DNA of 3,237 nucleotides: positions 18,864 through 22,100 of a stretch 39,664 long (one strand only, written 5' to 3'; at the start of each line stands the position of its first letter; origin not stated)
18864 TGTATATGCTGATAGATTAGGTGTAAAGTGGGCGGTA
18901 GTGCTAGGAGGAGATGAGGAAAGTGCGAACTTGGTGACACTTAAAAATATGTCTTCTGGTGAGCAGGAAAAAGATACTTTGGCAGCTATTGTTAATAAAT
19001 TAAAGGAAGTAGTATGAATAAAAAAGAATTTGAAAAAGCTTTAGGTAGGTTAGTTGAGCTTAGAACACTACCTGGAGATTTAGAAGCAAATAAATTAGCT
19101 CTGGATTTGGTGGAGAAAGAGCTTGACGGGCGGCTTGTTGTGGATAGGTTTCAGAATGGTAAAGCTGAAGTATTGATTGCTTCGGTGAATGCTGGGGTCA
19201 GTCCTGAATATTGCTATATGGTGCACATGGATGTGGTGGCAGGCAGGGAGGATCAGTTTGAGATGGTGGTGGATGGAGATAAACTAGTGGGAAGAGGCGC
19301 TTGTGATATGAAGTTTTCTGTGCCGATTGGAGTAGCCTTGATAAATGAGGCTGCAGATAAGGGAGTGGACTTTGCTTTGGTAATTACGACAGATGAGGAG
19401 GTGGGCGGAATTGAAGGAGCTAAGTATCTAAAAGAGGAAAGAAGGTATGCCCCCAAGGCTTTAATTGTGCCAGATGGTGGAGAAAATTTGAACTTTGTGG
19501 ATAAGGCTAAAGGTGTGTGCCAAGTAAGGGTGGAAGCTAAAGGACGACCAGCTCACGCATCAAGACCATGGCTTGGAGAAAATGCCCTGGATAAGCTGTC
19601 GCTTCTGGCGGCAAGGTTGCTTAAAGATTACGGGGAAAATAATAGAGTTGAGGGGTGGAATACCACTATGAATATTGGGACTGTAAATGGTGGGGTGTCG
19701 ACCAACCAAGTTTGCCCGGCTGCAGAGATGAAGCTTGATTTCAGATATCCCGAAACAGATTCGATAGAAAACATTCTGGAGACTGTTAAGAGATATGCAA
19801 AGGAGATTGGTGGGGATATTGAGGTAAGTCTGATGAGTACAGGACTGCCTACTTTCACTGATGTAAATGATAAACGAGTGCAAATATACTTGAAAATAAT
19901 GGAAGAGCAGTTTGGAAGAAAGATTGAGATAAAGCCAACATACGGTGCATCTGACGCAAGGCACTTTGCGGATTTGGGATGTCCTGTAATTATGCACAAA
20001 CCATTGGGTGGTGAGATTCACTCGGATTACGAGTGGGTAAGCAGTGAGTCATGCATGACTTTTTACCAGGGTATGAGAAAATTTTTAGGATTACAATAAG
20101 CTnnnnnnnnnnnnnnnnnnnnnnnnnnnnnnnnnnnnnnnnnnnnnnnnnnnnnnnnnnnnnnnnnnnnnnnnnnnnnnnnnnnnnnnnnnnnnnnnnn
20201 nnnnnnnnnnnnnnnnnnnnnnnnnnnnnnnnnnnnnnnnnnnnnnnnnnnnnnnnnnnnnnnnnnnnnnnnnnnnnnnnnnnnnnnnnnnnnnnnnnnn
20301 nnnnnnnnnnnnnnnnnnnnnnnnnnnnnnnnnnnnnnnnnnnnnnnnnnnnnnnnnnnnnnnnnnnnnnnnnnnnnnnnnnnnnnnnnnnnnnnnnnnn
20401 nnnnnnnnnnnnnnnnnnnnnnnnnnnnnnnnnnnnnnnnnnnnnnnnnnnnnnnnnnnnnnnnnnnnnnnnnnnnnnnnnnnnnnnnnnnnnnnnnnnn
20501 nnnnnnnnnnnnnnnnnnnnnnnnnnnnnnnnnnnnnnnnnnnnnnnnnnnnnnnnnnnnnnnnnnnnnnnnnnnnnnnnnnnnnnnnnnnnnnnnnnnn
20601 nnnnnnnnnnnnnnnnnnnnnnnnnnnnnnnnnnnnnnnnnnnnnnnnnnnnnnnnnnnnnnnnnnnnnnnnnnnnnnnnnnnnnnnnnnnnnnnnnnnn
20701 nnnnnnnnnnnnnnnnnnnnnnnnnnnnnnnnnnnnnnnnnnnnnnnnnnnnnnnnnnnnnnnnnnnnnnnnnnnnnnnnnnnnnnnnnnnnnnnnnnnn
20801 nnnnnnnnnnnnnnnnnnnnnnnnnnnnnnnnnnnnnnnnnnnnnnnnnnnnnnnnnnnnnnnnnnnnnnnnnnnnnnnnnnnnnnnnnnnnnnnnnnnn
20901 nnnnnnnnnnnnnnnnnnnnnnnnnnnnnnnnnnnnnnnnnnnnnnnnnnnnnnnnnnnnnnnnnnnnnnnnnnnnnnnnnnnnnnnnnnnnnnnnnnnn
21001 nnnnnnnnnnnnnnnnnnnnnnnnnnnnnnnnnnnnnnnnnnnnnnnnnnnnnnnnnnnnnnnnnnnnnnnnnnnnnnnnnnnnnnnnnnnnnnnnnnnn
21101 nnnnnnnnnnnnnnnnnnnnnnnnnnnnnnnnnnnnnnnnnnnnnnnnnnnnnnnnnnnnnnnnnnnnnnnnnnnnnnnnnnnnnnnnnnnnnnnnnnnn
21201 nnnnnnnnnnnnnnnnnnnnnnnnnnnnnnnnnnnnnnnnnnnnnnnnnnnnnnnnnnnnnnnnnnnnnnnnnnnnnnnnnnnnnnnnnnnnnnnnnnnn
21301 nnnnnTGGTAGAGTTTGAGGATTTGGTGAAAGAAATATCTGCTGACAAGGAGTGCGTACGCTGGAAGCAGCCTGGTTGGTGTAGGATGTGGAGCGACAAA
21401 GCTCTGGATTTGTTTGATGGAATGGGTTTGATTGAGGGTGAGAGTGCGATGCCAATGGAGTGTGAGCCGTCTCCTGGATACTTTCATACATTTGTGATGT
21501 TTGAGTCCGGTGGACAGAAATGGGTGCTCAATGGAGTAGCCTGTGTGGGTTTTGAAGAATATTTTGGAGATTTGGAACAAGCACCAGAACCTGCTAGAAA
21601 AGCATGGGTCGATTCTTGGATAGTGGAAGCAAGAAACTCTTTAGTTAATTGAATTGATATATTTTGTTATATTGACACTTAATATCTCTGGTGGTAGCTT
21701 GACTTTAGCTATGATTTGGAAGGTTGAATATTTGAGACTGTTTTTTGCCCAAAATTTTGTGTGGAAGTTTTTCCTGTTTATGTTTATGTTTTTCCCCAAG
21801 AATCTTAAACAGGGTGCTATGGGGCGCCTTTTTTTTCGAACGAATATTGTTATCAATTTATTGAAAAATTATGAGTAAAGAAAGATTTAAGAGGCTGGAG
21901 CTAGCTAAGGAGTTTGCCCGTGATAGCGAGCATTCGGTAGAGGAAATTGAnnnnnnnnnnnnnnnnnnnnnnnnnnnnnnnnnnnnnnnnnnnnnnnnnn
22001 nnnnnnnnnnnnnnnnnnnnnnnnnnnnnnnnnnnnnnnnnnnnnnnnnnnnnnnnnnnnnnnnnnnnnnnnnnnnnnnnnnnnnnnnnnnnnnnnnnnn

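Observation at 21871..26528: Translationally coupled cassette: PLP decarboxylase, HisC-like aminotransferase, GNAT-like protein and OSBS/NSAR enolase-superfamily enzyme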

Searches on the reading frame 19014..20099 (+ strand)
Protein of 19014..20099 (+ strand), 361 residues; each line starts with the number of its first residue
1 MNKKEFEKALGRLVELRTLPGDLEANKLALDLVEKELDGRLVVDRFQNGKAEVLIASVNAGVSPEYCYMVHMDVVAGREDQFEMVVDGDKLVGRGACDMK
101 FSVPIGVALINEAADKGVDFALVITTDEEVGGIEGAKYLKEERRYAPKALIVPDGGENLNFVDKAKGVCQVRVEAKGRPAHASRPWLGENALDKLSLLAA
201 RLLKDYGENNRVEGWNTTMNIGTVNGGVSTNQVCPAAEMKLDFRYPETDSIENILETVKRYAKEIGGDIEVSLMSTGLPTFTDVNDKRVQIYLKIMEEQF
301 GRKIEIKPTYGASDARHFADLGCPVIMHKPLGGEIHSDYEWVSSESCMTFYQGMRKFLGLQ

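Call 3: search_protein_families(library=pfam, proteins=[window:19014-20099:+], max_evalue=0.01)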
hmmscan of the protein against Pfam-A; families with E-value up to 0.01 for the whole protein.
window:19014-20099:+ (361 aa): 3 families
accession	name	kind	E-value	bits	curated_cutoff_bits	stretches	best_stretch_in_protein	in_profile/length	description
PF01546.33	Peptidase_M20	-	3e-21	76.7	24.6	1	69-352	3-198/206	Peptidase family M20/M25/M40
PF07687.19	M20_dimer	-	9.8e-19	67.7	21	1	166-266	4-103/107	Peptidase dimerisation domain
PF05343.19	Peptidase_M42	-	0.0097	15.4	23.2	0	86-152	123-187/292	M42 glutamyl aminopeptidase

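Call 4: search_protein_families(library=ncbifam, proteins=[window:19014-20099:+], max_evalue=0.01)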
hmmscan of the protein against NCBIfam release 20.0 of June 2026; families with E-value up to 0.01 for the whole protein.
window:19014-20099:+ (361 aa): 49 families (the best 25 are shown)
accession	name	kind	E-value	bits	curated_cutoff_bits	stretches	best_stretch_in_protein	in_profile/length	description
NF006399.0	PRK08651.1-2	equivalog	1.7e-42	145.8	381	2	46-203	50-214/405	succinyl-diaminopimelate desuccinylase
TIGR01910.1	DapE-ArgE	subfamily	4.4e-37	128.2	217.6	1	53-348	54-368/373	ArgE/DapE family deacylase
NF006400.0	PRK08651.1-3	equivalog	3.7e-33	114.9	374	1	63-346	83-391/410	succinyl-diaminopimelate desuccinylase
TIGR01900.1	dapE-gram_pos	equivalog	9.3e-30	103.7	304.2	1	28-358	24-350/351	succinyl-diaminopimelate desuccinylase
NF005602.0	PRK07338.1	equivalog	1.3e-29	103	357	1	53-347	84-385/409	hydrolase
NF009557.0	PRK13009.1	equivalog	3.9e-29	102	284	1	41-348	38-361/377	succinyl-diaminopimelate desuccinylase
NF006365.0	PRK08588.1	subfamily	2.2e-27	96.4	289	1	46-350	49-369/383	succinyl-diaminopimelate desuccinylase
TIGR01892.1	AcOrn-deacetyl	equivalog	3.8e-26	92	297.7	1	53-335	48-339/365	acetylornithine deacetylase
NF005710.0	PRK07522.1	subfamily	4.2e-25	88.7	412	1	8-330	12-356/391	acetylornithine deacetylase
TIGR01246.1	dapE_proteo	equivalog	4.8e-23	81.8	361.8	1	60-345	53-354/370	succinyl-diaminopimelate desuccinylase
NF003474.0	PRK05111.1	equivalog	5.8e-23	81.4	460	1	72-327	86-345/383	acetylornithine deacetylase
NF006439.0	PRK08737.1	equivalog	5.5e-21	75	345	1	30-356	33-359/364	acetylornithine deacetylase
NF006326.0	PRK08554.1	equivalog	1.4e-20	73.5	354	2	239-347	322-430/446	peptidase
NF010589.0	PRK13983.1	equivalog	3.3e-19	69.1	333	1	66-345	88-393/409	M20 family metallo-hydrolase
NF006402.0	PRK08651.1-5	equivalog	1.3e-18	67.2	369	1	77-342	78-348/369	succinyl-diaminopimelate desuccinylase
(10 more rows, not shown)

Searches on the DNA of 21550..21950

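Call 66: search_rna_families(source=window, start=21550, end=21950, threshold=evalue, max_evalue=1)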
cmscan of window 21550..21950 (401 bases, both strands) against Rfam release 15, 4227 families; matches with E-value up to 1: 2.
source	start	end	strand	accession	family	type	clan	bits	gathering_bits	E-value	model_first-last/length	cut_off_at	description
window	21857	21950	+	RF00064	HgcG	Gene; snRNA; snoRNA; HACA-box;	-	13.4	77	0.13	1-92/276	3'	HgcG RNA (Pab40)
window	21672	21747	+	RF02089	CLRN1-AS1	Gene; lncRNA;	-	12.4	48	0.89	1-79/79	no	CLRN1 antisense RNA 1 conserved region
